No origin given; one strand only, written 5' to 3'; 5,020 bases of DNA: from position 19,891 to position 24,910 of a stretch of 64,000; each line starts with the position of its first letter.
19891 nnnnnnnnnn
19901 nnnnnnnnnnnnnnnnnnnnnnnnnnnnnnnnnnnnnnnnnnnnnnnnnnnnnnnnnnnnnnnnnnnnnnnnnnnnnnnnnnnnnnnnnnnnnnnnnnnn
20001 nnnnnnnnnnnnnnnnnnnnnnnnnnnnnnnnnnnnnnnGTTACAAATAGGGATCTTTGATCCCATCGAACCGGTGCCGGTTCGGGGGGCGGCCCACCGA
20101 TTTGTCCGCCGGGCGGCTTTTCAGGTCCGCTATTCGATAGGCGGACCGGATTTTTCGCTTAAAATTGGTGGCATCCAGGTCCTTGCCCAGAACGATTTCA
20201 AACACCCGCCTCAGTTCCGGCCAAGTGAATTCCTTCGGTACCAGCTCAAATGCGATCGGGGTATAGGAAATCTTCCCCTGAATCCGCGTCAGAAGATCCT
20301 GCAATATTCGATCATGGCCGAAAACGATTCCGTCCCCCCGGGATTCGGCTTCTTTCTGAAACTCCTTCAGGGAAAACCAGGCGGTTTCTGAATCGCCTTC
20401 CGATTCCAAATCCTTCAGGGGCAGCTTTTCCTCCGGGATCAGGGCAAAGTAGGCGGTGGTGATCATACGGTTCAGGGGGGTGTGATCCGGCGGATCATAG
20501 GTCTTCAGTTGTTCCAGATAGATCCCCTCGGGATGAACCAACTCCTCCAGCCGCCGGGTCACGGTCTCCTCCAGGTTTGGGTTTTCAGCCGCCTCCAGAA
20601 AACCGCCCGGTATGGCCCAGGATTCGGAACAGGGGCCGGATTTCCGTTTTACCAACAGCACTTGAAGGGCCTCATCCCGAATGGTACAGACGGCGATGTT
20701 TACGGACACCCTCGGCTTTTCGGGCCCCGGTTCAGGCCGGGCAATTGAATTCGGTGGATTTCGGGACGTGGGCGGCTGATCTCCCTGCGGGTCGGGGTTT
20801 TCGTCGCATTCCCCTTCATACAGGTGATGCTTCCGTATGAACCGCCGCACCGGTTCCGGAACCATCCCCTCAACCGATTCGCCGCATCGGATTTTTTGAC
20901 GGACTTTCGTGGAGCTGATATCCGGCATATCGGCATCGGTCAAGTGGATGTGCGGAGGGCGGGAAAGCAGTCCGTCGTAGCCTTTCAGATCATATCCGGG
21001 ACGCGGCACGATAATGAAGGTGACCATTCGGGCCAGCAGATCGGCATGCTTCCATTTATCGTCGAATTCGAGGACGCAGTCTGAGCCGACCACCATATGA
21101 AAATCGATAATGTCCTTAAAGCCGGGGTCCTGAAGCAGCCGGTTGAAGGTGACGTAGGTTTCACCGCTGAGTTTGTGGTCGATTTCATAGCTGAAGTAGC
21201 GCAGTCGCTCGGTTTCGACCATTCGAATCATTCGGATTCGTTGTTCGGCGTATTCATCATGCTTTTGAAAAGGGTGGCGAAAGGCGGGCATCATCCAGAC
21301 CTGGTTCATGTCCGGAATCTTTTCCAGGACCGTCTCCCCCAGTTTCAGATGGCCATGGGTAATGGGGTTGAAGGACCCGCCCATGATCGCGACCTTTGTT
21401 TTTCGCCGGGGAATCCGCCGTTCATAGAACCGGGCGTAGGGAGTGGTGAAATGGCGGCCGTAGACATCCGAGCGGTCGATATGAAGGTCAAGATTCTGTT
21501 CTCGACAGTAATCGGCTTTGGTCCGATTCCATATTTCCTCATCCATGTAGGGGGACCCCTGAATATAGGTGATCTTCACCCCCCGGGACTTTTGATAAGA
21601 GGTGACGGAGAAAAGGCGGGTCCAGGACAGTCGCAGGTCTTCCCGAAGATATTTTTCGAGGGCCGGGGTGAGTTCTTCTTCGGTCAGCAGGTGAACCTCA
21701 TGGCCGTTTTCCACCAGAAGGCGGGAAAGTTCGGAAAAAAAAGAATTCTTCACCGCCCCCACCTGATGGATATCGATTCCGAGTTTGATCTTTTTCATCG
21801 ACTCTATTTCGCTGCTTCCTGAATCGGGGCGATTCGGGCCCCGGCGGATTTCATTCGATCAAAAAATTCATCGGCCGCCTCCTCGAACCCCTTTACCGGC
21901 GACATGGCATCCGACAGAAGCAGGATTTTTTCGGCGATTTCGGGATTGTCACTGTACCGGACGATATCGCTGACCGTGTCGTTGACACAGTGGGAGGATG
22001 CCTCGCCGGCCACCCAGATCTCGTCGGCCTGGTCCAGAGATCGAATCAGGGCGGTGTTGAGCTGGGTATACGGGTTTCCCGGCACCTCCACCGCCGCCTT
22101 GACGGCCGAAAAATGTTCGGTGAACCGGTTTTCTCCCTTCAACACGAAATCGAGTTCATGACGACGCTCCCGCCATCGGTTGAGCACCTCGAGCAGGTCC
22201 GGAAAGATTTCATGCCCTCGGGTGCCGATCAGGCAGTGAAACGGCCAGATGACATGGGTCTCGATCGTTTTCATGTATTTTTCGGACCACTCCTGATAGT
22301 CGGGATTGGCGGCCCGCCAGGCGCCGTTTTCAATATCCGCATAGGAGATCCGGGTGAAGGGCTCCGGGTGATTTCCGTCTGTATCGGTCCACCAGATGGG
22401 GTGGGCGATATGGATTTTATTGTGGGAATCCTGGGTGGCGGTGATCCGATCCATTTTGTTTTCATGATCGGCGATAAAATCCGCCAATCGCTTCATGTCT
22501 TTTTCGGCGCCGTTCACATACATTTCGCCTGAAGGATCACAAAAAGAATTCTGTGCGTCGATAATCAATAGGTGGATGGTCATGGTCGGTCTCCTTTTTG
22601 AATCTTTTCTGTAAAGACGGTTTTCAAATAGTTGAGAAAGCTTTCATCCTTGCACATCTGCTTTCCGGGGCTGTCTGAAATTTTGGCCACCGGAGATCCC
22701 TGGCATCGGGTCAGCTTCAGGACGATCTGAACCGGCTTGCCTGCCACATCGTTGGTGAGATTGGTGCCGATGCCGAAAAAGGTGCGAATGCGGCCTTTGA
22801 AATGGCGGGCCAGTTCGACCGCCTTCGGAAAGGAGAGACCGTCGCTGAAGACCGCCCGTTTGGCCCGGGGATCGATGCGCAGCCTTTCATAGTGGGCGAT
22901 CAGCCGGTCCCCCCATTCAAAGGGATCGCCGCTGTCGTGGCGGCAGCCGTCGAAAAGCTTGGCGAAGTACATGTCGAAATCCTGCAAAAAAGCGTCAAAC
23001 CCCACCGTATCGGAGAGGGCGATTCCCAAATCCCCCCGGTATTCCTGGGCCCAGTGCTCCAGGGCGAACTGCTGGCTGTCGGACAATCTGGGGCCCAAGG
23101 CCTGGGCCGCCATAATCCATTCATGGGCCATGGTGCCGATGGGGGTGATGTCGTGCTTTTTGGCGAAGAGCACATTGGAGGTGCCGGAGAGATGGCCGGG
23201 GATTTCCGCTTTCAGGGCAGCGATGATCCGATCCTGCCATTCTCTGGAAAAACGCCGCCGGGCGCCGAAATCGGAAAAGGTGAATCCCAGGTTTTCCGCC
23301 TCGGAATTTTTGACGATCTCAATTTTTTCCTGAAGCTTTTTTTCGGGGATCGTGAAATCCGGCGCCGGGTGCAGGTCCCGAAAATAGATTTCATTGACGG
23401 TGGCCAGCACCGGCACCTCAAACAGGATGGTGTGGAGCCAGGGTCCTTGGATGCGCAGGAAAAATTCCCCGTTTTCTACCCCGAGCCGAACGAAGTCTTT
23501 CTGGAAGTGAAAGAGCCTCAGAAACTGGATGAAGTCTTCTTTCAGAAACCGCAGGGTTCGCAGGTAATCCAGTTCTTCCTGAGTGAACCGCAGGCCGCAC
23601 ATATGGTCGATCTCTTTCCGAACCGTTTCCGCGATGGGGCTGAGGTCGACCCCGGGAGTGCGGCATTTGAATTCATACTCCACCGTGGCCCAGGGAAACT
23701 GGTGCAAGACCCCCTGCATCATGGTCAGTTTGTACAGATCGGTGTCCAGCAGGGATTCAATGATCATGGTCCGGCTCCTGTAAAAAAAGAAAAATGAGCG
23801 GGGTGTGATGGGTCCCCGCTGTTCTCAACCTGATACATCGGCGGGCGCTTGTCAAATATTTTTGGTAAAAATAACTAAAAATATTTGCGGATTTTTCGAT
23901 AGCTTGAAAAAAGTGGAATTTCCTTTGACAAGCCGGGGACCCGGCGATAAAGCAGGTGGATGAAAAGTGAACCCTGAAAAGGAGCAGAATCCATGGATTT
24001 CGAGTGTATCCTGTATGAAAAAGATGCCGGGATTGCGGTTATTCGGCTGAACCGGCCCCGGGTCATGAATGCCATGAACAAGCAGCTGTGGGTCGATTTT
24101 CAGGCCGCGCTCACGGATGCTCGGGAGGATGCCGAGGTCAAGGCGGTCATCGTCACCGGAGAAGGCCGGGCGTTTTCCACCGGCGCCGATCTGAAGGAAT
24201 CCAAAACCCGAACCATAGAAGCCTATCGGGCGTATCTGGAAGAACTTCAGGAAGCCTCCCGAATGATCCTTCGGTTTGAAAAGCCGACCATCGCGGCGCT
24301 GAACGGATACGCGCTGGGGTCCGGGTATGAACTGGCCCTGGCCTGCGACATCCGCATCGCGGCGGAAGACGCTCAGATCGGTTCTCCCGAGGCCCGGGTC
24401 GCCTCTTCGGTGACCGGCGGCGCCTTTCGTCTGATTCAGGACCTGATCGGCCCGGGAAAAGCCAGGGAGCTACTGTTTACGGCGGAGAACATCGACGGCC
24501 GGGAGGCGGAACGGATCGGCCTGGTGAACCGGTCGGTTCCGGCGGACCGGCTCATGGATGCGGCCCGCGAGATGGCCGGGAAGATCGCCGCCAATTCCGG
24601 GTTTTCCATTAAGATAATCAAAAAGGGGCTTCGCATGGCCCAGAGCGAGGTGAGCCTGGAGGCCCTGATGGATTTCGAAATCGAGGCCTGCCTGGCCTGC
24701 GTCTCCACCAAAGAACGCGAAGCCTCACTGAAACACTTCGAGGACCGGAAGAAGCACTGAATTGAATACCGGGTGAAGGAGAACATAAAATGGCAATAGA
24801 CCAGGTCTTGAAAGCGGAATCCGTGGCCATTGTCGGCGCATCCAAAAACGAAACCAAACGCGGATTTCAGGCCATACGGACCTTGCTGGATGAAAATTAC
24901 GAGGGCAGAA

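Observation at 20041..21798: Single polypeptide fusing NadD adenylyltransferase to an NrtR-type Nudix/winged-helix regulator, plus an unknown N-terminal domain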

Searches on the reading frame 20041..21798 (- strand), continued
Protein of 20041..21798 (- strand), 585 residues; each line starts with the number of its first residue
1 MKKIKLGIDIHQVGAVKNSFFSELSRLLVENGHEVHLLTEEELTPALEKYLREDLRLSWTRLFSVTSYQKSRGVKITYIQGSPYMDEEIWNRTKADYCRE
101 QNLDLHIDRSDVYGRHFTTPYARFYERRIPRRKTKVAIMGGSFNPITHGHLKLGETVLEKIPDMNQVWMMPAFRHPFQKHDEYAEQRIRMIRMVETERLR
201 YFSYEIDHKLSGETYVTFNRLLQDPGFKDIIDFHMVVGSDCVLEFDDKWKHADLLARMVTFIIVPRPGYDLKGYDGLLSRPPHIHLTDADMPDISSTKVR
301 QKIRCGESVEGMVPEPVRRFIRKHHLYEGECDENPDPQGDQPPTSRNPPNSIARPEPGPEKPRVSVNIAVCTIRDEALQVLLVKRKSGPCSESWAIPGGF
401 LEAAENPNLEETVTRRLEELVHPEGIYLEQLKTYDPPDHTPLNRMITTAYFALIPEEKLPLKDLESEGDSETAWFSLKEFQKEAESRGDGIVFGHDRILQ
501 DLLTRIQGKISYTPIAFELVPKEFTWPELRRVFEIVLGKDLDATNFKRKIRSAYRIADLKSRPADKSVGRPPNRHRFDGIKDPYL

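Call 67: find_encoding_contigs(protein=P0024, flank=6000, max_places=2)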
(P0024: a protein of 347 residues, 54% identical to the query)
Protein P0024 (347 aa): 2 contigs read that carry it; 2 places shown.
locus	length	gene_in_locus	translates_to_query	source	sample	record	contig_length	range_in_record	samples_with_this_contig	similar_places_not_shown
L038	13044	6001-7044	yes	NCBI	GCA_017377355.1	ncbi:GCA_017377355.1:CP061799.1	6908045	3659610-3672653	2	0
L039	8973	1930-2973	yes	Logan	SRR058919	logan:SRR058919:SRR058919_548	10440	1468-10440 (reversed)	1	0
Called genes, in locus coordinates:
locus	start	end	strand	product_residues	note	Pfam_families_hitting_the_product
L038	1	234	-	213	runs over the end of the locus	PF07589:PEP_exosort_dom (weak)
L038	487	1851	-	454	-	PF00072:Response_reg, PF00158:Sigma54_activat, PF14532:Sigma54_activ_2, PF07724:AAA_2 (weak), PF25601:AAA_lid_14, PF02954:HTH_8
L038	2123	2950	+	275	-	PF26766:Choice_anch_L, PF07589:PEP_exosort_dom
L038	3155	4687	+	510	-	PF28550:DUF8436 (weak), PF01266:DAO (faint), PF03486:HI0933_like (faint), PF21688:FAD-depend_C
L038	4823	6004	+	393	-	PF17767:NAPRTase_N, PF04095:NAPRTase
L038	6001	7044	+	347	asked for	PF01467:CTP_transf_like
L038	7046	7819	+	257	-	PF00561:Abhydrolase_1, PF12146:Hydrolase_4, PF20408:Abhydrolase_11 (weak), PF01738:DLH (faint), PF02230:Abhydrolase_2 (faint), PF12697:Abhydrolase_6, PF00326:Peptidase_S9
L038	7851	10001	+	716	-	PF22673:MCP-like_PDC_1, PF02743:dCache_1, PF17201:Cache_3-Cache_2 (weak), PF00211:Guanylate_cyc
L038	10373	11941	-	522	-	PF00158:Sigma54_activat, PF14532:Sigma54_activ_2, PF25601:AAA_lid_14, PF02954:HTH_8 (faint)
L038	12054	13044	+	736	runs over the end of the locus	PF07715:Plug, PF00593:TonB_dep_Rec_b-barrel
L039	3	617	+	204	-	?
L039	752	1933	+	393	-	PF17767:NAPRTase_N, PF04095:NAPRTase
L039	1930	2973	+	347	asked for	PF01467:CTP_transf_like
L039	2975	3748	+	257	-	PF00561:Abhydrolase_1, PF12146:Hydrolase_4, PF20408:Abhydrolase_11 (weak), PF01738:DLH (faint), PF02230:Abhydrolase_2 (faint), PF12697:Abhydrolase_6, PF00326:Peptidase_S9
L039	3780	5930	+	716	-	PF22673:MCP-like_PDC_1, PF02743:dCache_1, PF17201:Cache_3-Cache_2 (weak), PF00211:Guanylate_cyc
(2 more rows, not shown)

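Call 71: find_encoding_contigs(protein=P0023, flank=5000, max_places=2)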
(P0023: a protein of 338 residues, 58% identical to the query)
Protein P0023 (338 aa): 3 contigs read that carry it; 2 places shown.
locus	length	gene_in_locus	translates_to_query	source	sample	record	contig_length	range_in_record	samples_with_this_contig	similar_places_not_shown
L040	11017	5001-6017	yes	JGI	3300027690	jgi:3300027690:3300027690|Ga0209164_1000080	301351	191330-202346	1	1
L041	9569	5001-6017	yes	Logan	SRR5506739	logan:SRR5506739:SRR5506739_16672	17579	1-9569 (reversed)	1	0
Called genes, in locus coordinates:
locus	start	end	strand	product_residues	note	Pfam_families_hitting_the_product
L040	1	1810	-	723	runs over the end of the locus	PF02629:CoA_binding, PF13380:CoA_binding_2, PF13607:Succ_CoA_lig, PF19045:Ligase_CoA_2 (weak), PF13549:ATP-grasp_5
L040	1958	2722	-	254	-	PF00378:ECH_1, PF16113:ECH_2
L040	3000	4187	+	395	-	PF17767:NAPRTase_N, PF04095:NAPRTase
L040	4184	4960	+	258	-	-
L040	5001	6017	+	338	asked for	PF01467:CTP_transf_like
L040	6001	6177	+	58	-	-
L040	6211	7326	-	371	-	PF01464:SLT, PF01476:LysM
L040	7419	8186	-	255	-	PF13510:Fer2_4, PF13187:Fer4_9 (faint), PF13237:Fer4_10 (faint), PF14697:Fer4_21, PF12838:Fer4_7, PF00037:Fer4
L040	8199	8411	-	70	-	-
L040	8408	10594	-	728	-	PF14691:Fer4_20, PF01946:Thi4 (weak), PF07992:Pyr_redox_2, PF01266:DAO (weak), PF13450:NAD_binding_8, PF00070:Pyr_redox (weak), PF13187:Fer4_9 (weak), PF00037:Fer4 (weak), +2 more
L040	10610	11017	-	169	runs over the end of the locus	PF12800:Fer4_4 (faint), PF13247:Fer4_11, PF12838:Fer4_7, PF13187:Fer4_9 (weak), PF00037:Fer4 (weak), PF12797:Fer4_2 (weak), PF13237:Fer4_10 (weak)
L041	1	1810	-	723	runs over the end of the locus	PF02629:CoA_binding, PF13380:CoA_binding_2, PF13607:Succ_CoA_lig, PF19045:Ligase_CoA_2 (weak), PF13549:ATP-grasp_5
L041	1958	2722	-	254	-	PF00378:ECH_1, PF16113:ECH_2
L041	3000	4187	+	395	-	PF17767:NAPRTase_N, PF04095:NAPRTase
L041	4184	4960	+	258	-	-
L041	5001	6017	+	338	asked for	PF01467:CTP_transf_like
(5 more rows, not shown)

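Call 72: find_encoding_contigs(protein=P0016, flank=5000, max_places=1)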
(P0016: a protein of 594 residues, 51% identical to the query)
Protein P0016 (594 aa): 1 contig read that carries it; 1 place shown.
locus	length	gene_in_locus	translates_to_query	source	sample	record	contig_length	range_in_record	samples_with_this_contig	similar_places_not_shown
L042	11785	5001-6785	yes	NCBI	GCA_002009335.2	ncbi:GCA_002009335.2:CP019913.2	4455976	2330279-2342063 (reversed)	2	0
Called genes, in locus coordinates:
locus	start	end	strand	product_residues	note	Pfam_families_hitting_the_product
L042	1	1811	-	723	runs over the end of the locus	PF02629:CoA_binding, PF13380:CoA_binding_2, PF13607:Succ_CoA_lig, PF19045:Ligase_CoA_2 (weak), PF13549:ATP-grasp_5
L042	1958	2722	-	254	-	PF00378:ECH_1, PF16113:ECH_2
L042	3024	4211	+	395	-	PF17767:NAPRTase_N, PF04095:NAPRTase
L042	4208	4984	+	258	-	-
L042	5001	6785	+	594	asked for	PF01467:CTP_transf_like, PF19368:WHD_AraR (faint), PF00293:NUDIX (weak), PF21906:WHD_NrtR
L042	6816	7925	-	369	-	PF01464:SLT, PF01476:LysM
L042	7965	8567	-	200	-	PF00578:AhpC-TSA, PF08534:Redoxin, PF10417:1-cysPrx_C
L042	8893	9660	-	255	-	PF13510:Fer2_4, PF14697:Fer4_21, PF12838:Fer4_7, PF13187:Fer4_9 (weak), PF00037:Fer4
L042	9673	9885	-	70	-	-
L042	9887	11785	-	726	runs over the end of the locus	PF14691:Fer4_20, PF01946:Thi4 (weak), PF01266:DAO (weak), PF07992:Pyr_redox_2, PF13450:NAD_binding_8, PF00070:Pyr_redox (weak), PF13187:Fer4_9 (weak), PF00037:Fer4 (weak), +2 more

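Call 74: find_encoding_contigs(protein=P0007, flank=5000, max_places=1)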
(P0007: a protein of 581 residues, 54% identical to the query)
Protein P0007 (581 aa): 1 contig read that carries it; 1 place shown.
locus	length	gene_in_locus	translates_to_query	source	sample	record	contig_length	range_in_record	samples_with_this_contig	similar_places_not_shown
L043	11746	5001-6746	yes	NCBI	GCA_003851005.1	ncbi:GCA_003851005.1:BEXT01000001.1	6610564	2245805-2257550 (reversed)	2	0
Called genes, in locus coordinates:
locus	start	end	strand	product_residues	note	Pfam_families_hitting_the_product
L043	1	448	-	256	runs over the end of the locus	PF00378:ECH_1, PF16113:ECH_2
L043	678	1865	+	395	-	PF17767:NAPRTase_N, PF04095:NAPRTase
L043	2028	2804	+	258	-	PF00857:Isochorismatase (faint)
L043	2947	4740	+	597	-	PF00501:AMP-binding, PF23562:AMP-binding_C_3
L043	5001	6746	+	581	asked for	PF01467:CTP_transf_like, PF00293:NUDIX, PF19368:WHD_AraR (weak), PF21906:WHD_NrtR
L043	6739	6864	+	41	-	-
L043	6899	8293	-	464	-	PF04851:ResIII, PF00270:DEAD, PF00271:Helicase_C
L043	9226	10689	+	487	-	PF00575:S1 (weak), PF10150:RNase_E_G, PF20833:RNase_E_G_Thio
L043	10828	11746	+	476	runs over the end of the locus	PF03462:PCRF (weak)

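Call 75: find_encoding_contigs(protein=P0008, flank=5000, max_places=1)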
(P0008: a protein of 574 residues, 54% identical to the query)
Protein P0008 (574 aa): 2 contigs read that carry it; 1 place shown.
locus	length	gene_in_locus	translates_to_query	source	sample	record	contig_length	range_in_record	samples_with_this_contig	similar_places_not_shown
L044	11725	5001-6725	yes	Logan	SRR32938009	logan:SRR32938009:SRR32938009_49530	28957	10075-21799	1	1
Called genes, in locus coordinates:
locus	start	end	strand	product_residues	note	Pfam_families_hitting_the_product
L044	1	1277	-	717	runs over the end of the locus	PF02629:CoA_binding, PF13380:CoA_binding_2, PF13607:Succ_CoA_lig, PF13549:ATP-grasp_5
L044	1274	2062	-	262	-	PF00378:ECH_1, PF16113:ECH_2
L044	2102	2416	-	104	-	PF01909:NTP_transf_2, PF18765:Polbeta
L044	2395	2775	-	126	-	PF05168:HEPN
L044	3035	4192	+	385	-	PF17767:NAPRTase_N, PF04095:NAPRTase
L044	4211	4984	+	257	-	-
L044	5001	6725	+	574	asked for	PF01467:CTP_transf_like, PF00293:NUDIX, PF19368:WHD_AraR (weak), PF21906:WHD_NrtR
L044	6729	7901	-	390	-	PF01464:SLT, PF01476:LysM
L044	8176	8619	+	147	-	PF00497:SBP_bac_3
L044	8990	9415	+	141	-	-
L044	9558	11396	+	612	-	-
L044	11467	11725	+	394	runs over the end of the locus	PF04389:Peptidase_M28 (faint), PF01546:Peptidase_M20, PF07687:M20_dimer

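Call 76: find_encoding_contigs(protein=P0017, flank=5000, max_places=1)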
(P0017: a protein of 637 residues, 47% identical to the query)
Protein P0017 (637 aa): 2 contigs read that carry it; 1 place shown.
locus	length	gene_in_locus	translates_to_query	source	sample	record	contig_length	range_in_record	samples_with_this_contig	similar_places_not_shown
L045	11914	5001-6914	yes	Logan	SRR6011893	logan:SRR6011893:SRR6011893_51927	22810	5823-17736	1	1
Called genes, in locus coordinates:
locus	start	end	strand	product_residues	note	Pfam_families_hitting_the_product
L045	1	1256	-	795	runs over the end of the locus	PF00072:Response_reg, PF13188:PAS_8 (faint), PF08448:PAS_4, PF07228:SpoIIE, PF13581:HATPase_c_2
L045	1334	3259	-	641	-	PF00015:MCPsignal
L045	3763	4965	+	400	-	PF17767:NAPRTase_N, PF04095:NAPRTase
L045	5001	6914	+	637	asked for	PF01467:CTP_transf_like, PF19368:WHD_AraR (weak), PF21906:WHD_NrtR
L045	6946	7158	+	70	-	-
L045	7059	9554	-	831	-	PF01926:MMR_HSR1, PF02421:FeoB_N, PF17910:FeoB_Cyto, PF07670:Gate, PF07664:FeoB_C, PF07670:Gate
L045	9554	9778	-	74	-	PF04023:FeoA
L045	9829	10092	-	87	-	PF04023:FeoA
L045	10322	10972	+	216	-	PF01728:FtsJ, PF13847:Methyltransf_31 (faint)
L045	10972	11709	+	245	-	PF20772:TACO1_YebC_N, PF01709:Transcrip_reg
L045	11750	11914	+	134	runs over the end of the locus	PF04055:Radical_SAM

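Call 82: search_protein_families(library=padloc, proteins=[window:20041-21798:-], max_evalue=0.001)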
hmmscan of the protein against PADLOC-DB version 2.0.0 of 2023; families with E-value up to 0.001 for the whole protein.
window:20041-21798:- (585 aa): 0 families

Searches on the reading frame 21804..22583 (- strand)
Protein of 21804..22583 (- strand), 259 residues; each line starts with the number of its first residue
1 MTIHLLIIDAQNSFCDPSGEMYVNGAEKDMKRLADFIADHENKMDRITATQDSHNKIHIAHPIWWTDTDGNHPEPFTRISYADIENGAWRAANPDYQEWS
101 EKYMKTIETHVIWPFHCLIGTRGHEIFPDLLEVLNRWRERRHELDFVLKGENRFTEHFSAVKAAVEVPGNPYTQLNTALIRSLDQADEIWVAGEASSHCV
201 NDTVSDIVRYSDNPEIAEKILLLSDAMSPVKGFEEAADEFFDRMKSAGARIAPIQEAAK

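Call 3: search_protein_families(library=pfam, proteins=[window:21804-22583:-], max_evalue=0.1)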
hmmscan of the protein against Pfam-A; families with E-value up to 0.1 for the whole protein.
window:21804-22583:- (259 aa): 2 families
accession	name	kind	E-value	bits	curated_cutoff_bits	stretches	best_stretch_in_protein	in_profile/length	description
PF00857.26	Isochorismatase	-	0.00013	22.5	27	0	5-75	3-60/175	Isochorismatase domain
PF12186.13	AcylCoA_dehyd_C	-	0.081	13.5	27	0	4-41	69-107/111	Acyl-CoA dehydrogenase C terminal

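Call 4: search_protein_families(library=ncbifam, proteins=[window:21804-22583:-], max_evalue=0.1)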
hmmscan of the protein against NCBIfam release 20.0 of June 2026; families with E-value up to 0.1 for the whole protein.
window:21804-22583:- (259 aa): 1 family
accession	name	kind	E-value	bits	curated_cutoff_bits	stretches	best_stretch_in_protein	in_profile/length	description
NF008623.0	PRK11609.1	equivalog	5.1e-10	39.5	174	2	109-256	79-207/213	bifunctional nicotinamidase/pyrazinamidase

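Call 69: search_solved_structures(query=window:21804-22583:-, max_evalue=0.01)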
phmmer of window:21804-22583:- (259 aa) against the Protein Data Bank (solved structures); distinct sequences matched with E-value up to 0.01: 6.
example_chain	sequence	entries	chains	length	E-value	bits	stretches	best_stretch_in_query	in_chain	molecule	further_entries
2h0r_A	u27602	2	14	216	3.7e-08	36.4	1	5-238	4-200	Nicotinamidase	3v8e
3pl1_A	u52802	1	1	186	3e-07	33.4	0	109-211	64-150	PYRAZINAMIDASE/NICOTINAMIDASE PNCA (PZase)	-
1ilw_A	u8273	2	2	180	6.5e-05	25.8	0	5-60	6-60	180 aa long hypothetical Pyrazinamidase/nicotinamidase | 180aa long hypothetical Pyrazinamidase/Nicotinamidase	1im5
2wt9_A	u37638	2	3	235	0.00093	22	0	108-210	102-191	NICOTINAMIDASE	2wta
6i3b_A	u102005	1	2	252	0.0034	20.1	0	170-200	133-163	cPizza6-AYW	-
6f0q_A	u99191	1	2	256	0.0039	19.9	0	170-200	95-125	Pizza6-AYW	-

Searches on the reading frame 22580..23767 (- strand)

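Call 3: search_protein_families(library=pfam, proteins=[window:22580-23767:-], max_evalue=0.1)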
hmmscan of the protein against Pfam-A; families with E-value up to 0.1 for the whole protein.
window:22580-23767:- (395 aa): 2 families
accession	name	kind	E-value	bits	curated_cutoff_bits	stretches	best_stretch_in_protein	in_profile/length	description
PF04095.22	NAPRTase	-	2.1e-80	270.3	20.8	1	162-386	1-236/239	Nicotinate phosphoribosyltransferase (NAPRTase) family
PF17767.7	NAPRTase_N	-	2e-37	128.7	32.6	1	7-125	1-125/125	Nicotinate phosphoribosyltransferase (NAPRTase) N-terminal domain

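Call 4: search_protein_families(library=ncbifam, proteins=[window:22580-23767:-], max_evalue=0.1)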
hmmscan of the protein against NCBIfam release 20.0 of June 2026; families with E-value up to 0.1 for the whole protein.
window:22580-23767:- (395 aa): 10 families
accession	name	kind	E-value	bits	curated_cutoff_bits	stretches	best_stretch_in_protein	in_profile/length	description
NF003704.0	PRK05321.1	subfamily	8.4e-171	568.3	379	1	1-388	8-392/398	nicotinate phosphoribosyltransferase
TIGR01514.1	NAPRTase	equivalog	1.7e-152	508.1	269.55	1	2-386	1-397/399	nicotinate phosphoribosyltransferase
TIGR01513.1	NAPRTase_put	equivalog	1.3e-27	96.8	297.4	2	164-372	147-345/452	nicotinate phosphoribosyltransferase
NF006696.0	PRK09243.1-3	equivalog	5.3e-25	88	503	2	163-366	157-348/451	nicotinate phosphoribosyltransferase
NF006695.0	PRK09243.1-2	equivalog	3.6e-22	78.7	469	1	5-255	6-232/480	nicotinate phosphoribosyltransferase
NF009131.0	PRK12484.1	equivalog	1.7e-17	63.3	330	2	165-365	153-342/455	nicotinate phosphoribosyltransferase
NF006698.0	PRK09243.1-5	equivalog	1e-12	47.6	531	2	165-366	163-345/440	nicotinate phosphoribosyltransferase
NF006694.0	PRK09243.1-1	equivalog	2.6e-11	42.9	663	1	7-220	9-207/485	nicotinate phosphoribosyltransferase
NF006697.0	PRK09243.1-4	equivalog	2.5e-08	32.9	776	1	41-220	47-208/488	nicotinate phosphoribosyltransferase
NF006415.0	PRK08662.1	equivalog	0.0016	17.3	243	0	189-225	151-184/381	nicotinate phosphoribosyltransferase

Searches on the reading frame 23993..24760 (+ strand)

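Call 3: search_protein_families(library=pfam, proteins=[window:23993-24760:+], max_evalue=0.1)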
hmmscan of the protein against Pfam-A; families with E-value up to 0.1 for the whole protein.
window:23993-24760:+ (255 aa): 2 families
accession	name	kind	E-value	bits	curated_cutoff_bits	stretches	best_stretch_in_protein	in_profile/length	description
PF00378.25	ECH_1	-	7.2e-57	193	27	1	9-254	1-245/251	Enoyl-CoA hydratase/isomerase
PF16113.10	ECH_2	-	1.6e-29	103.9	27.2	1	15-247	2-239/335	Enoyl-CoA hydratase/isomerase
